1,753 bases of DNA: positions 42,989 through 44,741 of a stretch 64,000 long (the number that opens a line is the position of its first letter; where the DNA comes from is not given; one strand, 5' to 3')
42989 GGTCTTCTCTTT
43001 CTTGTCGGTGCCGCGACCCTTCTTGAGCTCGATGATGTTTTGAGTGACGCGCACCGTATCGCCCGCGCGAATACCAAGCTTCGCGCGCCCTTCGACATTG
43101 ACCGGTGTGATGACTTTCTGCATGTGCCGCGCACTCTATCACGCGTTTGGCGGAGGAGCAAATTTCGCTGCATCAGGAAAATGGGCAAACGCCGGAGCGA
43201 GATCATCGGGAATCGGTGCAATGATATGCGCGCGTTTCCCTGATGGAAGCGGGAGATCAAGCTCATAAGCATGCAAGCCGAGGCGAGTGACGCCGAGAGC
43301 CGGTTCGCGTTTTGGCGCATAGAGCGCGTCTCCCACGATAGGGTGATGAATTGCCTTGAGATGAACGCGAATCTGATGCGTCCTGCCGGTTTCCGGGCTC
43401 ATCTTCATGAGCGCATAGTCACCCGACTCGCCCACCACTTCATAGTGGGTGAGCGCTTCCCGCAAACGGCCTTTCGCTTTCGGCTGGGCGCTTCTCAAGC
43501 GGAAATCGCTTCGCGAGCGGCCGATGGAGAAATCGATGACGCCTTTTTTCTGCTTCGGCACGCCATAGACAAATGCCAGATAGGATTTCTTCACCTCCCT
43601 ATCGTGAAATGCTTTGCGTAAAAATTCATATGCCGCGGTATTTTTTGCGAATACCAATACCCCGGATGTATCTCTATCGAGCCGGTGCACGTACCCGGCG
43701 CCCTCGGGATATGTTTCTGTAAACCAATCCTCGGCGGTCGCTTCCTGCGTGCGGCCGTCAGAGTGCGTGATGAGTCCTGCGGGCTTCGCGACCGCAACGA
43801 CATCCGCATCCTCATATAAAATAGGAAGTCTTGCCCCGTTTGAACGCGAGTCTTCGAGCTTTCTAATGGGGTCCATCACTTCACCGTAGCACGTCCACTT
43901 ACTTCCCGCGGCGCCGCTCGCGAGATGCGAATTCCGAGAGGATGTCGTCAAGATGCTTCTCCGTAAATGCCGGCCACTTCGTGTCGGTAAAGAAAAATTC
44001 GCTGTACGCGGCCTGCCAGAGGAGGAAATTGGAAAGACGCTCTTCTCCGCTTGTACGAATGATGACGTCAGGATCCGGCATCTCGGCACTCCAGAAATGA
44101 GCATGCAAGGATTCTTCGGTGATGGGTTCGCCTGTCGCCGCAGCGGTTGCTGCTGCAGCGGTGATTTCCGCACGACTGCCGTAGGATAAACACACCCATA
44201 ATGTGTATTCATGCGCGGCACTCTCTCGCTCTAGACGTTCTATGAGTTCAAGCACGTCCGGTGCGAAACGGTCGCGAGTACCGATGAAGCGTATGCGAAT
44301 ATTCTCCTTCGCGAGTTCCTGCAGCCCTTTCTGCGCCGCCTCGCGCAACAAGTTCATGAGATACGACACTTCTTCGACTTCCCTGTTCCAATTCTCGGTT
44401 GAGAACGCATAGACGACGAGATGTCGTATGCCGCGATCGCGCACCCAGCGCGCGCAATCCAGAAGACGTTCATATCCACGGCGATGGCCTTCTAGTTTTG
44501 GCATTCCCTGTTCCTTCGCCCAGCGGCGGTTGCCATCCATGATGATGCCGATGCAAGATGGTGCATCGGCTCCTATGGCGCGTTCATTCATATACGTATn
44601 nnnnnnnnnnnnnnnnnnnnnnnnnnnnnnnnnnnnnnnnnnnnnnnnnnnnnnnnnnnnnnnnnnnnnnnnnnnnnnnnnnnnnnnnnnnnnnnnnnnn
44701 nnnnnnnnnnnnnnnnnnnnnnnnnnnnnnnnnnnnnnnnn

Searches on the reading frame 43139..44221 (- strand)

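Call 31: search_protein_families(library=pfam, proteins=[window:43139-44221:-], max_evalue=0.01)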
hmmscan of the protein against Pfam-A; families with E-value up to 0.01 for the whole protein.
window:43139-44221:- (360 aa): 1 family
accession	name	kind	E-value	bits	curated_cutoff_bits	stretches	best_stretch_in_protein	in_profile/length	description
PF00849.27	PseudoU_synth_2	-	1.1e-32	113.8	26.8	1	140-289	1-151/152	RNA pseudouridylate synthase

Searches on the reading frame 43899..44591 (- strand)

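Call 31: search_protein_families(library=pfam, proteins=[window:43899-44591:-], max_evalue=0.01)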
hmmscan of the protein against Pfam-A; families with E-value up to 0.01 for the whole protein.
window:43899-44591:- (230 aa): 1 family
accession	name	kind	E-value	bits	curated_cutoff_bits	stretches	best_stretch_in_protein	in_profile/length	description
PF01255.24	Prenyltransf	-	1.3e-76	257.5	27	1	17-229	1-219/219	Putative undecaprenyl diphosphate synthase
